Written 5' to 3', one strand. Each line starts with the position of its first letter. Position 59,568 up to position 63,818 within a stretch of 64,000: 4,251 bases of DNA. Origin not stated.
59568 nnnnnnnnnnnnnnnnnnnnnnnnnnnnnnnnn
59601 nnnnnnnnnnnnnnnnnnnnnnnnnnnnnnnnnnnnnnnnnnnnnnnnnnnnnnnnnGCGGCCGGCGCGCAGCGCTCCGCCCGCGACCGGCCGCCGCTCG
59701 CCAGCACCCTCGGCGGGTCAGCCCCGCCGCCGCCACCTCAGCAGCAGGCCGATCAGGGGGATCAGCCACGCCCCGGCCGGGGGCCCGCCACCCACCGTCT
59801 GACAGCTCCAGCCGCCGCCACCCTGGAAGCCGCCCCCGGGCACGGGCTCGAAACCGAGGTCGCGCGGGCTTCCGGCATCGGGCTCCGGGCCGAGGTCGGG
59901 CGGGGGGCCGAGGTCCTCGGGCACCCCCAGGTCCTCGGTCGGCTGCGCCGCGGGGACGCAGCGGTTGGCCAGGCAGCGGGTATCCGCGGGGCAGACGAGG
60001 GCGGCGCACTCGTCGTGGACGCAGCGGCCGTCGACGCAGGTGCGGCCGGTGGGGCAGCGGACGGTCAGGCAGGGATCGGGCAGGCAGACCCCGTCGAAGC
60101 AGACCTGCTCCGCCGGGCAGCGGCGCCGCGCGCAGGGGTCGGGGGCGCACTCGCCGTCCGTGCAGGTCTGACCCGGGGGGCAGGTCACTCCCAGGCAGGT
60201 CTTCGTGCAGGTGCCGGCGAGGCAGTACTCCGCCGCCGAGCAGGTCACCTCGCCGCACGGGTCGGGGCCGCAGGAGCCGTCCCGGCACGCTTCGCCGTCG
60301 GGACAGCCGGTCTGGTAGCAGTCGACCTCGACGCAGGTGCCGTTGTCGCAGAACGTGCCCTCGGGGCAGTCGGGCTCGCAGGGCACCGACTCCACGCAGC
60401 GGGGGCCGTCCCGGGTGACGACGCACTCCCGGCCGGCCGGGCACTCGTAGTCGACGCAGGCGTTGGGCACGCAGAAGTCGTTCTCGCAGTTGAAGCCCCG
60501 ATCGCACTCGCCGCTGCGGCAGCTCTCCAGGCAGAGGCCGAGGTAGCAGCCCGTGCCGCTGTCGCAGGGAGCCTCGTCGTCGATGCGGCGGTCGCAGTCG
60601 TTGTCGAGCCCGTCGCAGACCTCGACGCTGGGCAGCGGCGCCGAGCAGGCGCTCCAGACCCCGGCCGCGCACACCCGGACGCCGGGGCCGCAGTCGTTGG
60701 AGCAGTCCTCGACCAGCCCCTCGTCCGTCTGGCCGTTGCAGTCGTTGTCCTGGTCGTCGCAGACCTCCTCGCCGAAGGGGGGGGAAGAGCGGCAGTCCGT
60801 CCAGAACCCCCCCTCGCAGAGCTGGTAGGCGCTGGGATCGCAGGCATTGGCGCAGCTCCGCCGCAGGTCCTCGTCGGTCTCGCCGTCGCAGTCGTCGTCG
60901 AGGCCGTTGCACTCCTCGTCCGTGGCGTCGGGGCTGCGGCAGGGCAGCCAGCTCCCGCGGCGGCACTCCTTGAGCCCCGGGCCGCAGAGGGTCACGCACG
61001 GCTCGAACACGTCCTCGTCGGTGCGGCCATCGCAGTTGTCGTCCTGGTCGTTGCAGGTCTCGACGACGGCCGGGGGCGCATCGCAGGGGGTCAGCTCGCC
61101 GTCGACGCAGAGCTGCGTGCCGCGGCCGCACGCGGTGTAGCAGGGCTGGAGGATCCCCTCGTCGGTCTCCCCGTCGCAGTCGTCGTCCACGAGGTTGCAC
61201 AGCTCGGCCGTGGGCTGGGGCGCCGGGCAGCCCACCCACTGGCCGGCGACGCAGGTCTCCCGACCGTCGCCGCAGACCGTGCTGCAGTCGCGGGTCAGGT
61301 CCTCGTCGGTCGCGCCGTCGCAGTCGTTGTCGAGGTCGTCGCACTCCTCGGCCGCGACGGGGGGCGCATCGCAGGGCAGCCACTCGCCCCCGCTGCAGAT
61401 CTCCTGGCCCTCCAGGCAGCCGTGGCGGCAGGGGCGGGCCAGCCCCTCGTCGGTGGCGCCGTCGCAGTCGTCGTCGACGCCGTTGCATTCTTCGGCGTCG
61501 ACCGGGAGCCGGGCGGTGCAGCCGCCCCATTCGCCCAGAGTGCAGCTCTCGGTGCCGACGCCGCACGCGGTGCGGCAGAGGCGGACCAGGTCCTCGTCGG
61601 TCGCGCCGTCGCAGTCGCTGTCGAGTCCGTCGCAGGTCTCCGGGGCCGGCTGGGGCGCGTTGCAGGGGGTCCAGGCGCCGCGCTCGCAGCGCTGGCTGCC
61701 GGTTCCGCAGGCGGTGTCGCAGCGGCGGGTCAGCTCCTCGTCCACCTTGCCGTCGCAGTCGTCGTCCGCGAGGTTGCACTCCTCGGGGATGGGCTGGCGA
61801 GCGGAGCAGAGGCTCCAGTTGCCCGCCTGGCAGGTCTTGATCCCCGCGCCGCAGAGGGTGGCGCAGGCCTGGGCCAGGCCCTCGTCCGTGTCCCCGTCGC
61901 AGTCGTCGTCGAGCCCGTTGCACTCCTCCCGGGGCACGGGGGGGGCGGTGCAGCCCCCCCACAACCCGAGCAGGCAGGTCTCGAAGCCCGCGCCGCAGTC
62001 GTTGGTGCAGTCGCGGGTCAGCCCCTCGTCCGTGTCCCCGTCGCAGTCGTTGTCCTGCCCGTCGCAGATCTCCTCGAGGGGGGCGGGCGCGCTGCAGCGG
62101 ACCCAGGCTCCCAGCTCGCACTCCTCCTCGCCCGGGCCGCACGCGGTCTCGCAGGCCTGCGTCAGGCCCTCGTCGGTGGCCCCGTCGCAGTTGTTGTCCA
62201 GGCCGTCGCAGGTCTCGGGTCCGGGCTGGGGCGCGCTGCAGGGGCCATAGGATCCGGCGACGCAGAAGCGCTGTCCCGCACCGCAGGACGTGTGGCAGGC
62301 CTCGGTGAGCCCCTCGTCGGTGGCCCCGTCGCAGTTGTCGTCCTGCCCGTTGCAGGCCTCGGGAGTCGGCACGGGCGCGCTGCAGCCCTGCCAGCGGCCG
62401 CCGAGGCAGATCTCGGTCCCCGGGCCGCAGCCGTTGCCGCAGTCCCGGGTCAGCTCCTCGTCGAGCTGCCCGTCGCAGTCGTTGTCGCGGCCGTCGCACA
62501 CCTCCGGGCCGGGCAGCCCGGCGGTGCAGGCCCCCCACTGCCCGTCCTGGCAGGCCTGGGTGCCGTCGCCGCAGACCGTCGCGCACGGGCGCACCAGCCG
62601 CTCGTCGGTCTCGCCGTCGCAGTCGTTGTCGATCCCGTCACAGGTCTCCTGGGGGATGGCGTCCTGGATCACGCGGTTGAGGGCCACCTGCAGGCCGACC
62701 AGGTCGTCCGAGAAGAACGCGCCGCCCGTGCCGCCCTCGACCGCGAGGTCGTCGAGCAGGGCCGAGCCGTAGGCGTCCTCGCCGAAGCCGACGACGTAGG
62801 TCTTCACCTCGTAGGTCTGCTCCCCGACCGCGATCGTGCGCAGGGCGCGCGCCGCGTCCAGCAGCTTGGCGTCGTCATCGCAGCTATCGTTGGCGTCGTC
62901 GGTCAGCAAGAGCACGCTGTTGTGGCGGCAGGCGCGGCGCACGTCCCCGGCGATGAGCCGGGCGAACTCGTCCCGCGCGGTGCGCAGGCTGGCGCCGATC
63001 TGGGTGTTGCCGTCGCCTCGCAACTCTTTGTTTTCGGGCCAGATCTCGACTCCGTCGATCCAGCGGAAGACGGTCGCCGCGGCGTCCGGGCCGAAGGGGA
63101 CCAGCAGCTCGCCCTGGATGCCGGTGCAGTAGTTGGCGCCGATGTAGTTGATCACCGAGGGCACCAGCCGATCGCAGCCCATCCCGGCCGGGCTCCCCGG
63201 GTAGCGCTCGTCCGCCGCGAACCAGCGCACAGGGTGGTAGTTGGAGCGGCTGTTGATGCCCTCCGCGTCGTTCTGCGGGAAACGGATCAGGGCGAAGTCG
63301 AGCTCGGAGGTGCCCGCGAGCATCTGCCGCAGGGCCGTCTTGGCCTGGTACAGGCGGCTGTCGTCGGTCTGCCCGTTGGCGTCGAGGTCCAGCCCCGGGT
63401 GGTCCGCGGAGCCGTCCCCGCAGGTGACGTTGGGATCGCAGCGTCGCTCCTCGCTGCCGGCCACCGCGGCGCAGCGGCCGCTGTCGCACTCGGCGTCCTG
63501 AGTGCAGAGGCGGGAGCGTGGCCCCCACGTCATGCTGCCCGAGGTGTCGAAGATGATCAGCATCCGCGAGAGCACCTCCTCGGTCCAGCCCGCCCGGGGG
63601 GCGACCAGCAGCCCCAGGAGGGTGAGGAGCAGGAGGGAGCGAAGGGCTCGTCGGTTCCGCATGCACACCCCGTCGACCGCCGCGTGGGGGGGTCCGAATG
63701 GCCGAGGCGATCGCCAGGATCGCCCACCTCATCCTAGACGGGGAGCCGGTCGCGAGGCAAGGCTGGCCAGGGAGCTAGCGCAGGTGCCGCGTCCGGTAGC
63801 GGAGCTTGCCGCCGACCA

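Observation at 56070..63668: Two convergent giant Cys-rich repeat genes sharing MopE-type modules; highly repetitive at the DNA level; one ends in MYXO-CTERM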

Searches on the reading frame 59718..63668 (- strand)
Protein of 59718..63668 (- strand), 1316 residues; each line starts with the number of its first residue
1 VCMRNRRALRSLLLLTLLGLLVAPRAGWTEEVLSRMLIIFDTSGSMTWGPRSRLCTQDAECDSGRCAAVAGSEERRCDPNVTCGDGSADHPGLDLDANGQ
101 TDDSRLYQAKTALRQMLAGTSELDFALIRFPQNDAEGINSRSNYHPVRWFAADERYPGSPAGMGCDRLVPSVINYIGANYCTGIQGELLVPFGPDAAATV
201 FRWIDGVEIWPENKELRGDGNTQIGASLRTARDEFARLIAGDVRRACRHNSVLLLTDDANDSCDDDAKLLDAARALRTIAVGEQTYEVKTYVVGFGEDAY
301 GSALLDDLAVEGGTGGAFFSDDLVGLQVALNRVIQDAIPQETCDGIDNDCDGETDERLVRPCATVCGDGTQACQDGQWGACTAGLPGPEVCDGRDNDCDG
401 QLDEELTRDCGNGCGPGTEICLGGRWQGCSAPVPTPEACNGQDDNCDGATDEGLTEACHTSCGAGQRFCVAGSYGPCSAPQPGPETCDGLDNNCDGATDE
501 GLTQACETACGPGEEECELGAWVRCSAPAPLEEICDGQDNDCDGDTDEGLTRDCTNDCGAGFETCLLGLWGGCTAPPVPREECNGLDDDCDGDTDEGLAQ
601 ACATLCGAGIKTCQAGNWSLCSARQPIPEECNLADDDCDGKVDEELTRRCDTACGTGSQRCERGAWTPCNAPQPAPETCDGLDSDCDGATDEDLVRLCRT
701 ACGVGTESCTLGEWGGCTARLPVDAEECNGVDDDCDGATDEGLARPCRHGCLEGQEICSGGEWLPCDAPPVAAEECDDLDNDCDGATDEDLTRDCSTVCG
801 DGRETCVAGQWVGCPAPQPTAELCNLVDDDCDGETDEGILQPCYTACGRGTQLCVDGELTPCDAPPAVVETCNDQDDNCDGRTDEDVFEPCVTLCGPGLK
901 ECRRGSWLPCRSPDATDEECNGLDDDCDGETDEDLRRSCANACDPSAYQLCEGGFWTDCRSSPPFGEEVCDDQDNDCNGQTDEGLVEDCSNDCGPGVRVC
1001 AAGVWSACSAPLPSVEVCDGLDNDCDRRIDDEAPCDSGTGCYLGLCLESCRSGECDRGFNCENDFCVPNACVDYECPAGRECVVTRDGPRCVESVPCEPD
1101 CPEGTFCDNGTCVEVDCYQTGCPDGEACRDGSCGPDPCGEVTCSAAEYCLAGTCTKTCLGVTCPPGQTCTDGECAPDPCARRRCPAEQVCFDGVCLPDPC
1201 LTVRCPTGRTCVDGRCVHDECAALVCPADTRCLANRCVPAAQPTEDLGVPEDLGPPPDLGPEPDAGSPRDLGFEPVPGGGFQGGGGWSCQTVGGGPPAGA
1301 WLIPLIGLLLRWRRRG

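Call 3: search_protein_families(library=pfam, proteins=[window:59718-63668:-], max_evalue=0.01)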
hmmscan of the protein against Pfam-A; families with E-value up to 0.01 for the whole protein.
window:59718-63668:- (1316 aa): 1 family
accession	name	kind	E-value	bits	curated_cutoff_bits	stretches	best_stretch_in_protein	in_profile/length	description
PF11617.13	Cu-binding_MopE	-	1.4e-52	176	27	10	484-500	14-30/30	Putative metal-binding motif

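Call 4: search_protein_families(library=ncbifam, proteins=[window:59718-63668:-], max_evalue=0.1)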
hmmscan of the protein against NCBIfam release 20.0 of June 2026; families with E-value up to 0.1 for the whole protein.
window:59718-63668:- (1316 aa): 0 families

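Call 24: list_cluster_members(proteins=[window:59718-63668:-, window:56070-59657:+])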
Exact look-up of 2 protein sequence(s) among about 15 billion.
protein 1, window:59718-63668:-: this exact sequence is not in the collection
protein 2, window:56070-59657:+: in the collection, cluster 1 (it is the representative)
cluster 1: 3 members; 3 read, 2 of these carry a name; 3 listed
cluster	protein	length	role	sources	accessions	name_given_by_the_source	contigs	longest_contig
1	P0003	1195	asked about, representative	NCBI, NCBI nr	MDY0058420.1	MAG: MopE-related protein [Myxococcota bacterium] | MopE-related protein [Myxococcota bacterium]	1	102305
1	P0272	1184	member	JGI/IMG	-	hypothetical protein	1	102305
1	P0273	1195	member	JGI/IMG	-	-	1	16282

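Call 30: find_encoding_contigs(protein=P0273, flank=10000, max_places=6)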
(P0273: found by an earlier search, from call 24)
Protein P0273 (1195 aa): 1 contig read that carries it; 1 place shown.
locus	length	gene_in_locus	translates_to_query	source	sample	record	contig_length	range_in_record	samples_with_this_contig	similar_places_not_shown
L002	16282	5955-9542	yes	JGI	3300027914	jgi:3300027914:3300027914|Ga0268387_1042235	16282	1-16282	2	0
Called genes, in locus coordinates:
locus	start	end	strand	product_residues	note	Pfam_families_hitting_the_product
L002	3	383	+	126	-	?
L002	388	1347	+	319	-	PF00482:T2SSF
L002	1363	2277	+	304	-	PF00482:T2SSF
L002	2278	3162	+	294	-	PF13432:TPR_16 (weak), PF14559:TPR_19 (weak), PF13424:TPR_12 (weak), PF13432:TPR_16, PF14559:TPR_19 (weak), PF13432:TPR_16, PF00515:TPR_1 (weak), PF07719:TPR_2, +10 more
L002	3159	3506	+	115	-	-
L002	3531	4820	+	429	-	PF13400:Tad (faint), PF00092:VWA (weak), PF13519:VWA_2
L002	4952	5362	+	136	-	PF00293:NUDIX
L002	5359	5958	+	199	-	PF01871:AMMECR1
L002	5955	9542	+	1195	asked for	PF11617:Cu-binding_MopE (weak), PF03781:FGE-sulfatase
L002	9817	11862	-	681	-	PF00884:Sulfatase, PF16347:SGSH_C (faint)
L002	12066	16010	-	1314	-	-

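Call 44: list_cluster_members(proteins=[window:59718-63662:-])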
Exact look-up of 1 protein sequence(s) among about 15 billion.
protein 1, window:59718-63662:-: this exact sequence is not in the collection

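Call 50: find_homologous_proteins(query=window:59718-63662:-, max_evalue=1e-10)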
Query window:59718-63662:- (1314 aa): 2796 proteins with E <= 1e-10 among 8000 candidates; the best 120 are listed.
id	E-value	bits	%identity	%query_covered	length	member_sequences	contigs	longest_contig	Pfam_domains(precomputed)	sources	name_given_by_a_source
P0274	0.0e+0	1261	40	68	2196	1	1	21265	PF11617.14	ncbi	-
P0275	0.0e+0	1255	40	70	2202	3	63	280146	PF13768.13,PF11617.14,PF00092.35,PF13519.13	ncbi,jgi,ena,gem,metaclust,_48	metaclust:\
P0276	7.5e-288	976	47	54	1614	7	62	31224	PF11617.14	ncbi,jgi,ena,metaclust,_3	metaclust:\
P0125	1.3e-285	969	44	87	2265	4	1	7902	PF11617.14,PF03781.23,PF21671.3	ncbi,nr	ncbi:SUMF1/EgtB/PvdO family nonheme iron enzyme [Myxococcota bacterium]|nr:SUMF1/EgtB/PvdO family no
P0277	9.7e-285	966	39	70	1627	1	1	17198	PF11617.14,PF00092.35,PF13519.13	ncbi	-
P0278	4.2e-265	901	39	75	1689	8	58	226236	PF11617.14,PF00092.35,PF13519.13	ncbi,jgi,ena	-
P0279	3.3e-263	895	37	74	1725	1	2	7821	PF11617.14,PF00092.35,PF13519.13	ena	-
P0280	5.4e-259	881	40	71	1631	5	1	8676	PF11617.14,PF00092.35,PF13519.13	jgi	jgi:uncharacterized protein YegL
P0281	4.8e-258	878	38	70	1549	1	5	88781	PF11617.14,PF00092.35,PF13519.13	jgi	jgi:hypothetical protein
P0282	9.5e-257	873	42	99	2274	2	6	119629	PF11617.14,PF03781.23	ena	-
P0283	2.5e-241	822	41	72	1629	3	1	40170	PF11617.14,PF00092.35,PF13519.13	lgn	-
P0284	8.1e-241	821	39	88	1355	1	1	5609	PF11617.14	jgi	-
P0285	2.1e-234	799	35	69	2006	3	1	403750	PF11617.14,PF00092.35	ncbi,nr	ncbi:MAG: VWA domain-containing protein [Deltaproteobacteria bacterium]|nr:MAG: VWA domain-containin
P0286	1.1e-231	790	42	66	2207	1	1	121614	PF13448.12,PF11617.14,PF03781.23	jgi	-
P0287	3.5e-228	779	39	69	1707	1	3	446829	PF11617.14,PF00092.35,PF13519.13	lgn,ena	-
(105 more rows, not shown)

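Call 54: find_encoding_contigs(protein=P0282, flank=10000, max_places=4)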
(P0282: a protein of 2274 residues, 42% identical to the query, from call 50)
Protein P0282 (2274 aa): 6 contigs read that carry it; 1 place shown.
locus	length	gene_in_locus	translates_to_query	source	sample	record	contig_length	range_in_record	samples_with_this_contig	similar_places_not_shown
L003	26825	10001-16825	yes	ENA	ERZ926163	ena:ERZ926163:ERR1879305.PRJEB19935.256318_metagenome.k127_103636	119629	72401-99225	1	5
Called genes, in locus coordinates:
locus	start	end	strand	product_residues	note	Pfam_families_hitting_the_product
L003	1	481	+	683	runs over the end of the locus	PF10459:Peptidase_S46, PF00089:Trypsin (faint), PF13365:Trypsin_2 (faint)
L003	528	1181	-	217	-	PF09351:DUF1993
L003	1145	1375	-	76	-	-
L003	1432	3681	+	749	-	PF08757:CotH, PF00059:Lectin_C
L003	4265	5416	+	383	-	-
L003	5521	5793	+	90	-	-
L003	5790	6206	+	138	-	PF00293:NUDIX, PF14815:NUDIX_4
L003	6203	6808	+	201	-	PF02367:TsaE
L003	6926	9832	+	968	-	-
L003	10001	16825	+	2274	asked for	PF11617:Cu-binding_MopE (faint), PF03781:FGE-sulfatase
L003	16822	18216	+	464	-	-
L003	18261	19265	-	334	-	-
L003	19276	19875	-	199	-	-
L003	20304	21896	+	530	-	PF05222:AlaDh_PNT_N, PF01262:AlaDh_PNT_C, PF12769:PNTB_4TM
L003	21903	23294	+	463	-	PF02233:PNTB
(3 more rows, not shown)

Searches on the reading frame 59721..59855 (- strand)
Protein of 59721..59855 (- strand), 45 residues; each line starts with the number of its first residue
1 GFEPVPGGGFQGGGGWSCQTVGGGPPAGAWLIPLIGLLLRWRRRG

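Call 43: search_protein_families(library=ncbifam, proteins=[window:59721-59855:-], max_evalue=10)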
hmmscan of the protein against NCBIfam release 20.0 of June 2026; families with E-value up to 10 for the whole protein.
seq(45 aa): 1 family
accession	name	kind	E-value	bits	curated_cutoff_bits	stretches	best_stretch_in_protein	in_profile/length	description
TIGR03901.2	MYXO-CTERM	domain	0.0011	19.3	20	1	13-44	2-33/34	MYXO-CTERM sorting domain-containing protein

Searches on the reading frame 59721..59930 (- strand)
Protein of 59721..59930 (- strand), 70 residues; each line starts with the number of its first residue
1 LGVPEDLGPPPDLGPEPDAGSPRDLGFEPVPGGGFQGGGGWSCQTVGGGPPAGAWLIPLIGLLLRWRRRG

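Call 7: search_protein_families(library=pfam, proteins=[window:59721-59930:-], max_evalue=10)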
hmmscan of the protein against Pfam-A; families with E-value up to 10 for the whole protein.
seq(70 aa): 0 families

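Call 8: search_protein_families(library=ncbifam, proteins=[window:59721-59930:-], max_evalue=10)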
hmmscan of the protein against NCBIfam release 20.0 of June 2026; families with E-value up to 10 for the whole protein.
seq(70 aa): 1 family
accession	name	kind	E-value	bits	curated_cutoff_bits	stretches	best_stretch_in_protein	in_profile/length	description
TIGR03901.2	MYXO-CTERM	domain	0.001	19.4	20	1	38-69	2-33/34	MYXO-CTERM sorting domain-containing protein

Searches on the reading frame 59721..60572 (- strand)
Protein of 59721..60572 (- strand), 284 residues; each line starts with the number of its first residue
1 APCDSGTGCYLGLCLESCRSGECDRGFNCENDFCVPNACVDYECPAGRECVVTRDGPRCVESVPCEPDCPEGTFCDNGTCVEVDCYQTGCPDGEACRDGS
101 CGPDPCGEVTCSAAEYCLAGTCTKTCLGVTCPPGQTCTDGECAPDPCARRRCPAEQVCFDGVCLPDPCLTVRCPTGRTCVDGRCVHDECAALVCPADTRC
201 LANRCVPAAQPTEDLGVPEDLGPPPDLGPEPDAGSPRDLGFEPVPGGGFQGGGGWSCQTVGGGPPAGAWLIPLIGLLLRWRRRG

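Call 7: search_protein_families(library=pfam, proteins=[window:59721-60572:-], max_evalue=10)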
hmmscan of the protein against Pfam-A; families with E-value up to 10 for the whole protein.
seq(284 aa): 2 families
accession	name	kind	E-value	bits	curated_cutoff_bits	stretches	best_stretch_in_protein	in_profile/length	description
PF09289.16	FOLN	-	0.035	14.7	21.1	3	39-59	1-22/22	Follistatin/Osteonectin-like EGF domain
PF23416.1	DUF7107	-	7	7.5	24.6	1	150-189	6-46/48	Domain of unknown function (DUF7107)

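Call 8: search_protein_families(library=ncbifam, proteins=[window:59721-60572:-], max_evalue=10)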
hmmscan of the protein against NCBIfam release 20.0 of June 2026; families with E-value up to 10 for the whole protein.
seq(284 aa): 1 family
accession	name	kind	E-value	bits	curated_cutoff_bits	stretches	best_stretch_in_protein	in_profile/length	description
TIGR03901.2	MYXO-CTERM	domain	0.0063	16.9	20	1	253-283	2-33/34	MYXO-CTERM sorting domain-containing protein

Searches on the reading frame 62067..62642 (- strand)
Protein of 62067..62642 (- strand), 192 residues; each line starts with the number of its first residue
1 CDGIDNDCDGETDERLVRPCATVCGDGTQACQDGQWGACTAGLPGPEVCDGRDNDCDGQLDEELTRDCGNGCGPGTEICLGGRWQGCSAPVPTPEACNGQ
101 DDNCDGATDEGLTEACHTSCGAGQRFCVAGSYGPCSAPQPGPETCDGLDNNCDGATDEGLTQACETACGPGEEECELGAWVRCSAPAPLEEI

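Call 46: search_solved_structures(query=window:62067-62642:-, max_evalue=10, show_alignments=3)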
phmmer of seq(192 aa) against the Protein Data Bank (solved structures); distinct sequences matched with E-value up to 10: 1.
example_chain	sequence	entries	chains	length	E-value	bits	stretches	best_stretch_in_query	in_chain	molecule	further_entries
2vov_A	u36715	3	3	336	0.022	17.7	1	130-186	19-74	SURFACE-ASSOCIATED PROTEIN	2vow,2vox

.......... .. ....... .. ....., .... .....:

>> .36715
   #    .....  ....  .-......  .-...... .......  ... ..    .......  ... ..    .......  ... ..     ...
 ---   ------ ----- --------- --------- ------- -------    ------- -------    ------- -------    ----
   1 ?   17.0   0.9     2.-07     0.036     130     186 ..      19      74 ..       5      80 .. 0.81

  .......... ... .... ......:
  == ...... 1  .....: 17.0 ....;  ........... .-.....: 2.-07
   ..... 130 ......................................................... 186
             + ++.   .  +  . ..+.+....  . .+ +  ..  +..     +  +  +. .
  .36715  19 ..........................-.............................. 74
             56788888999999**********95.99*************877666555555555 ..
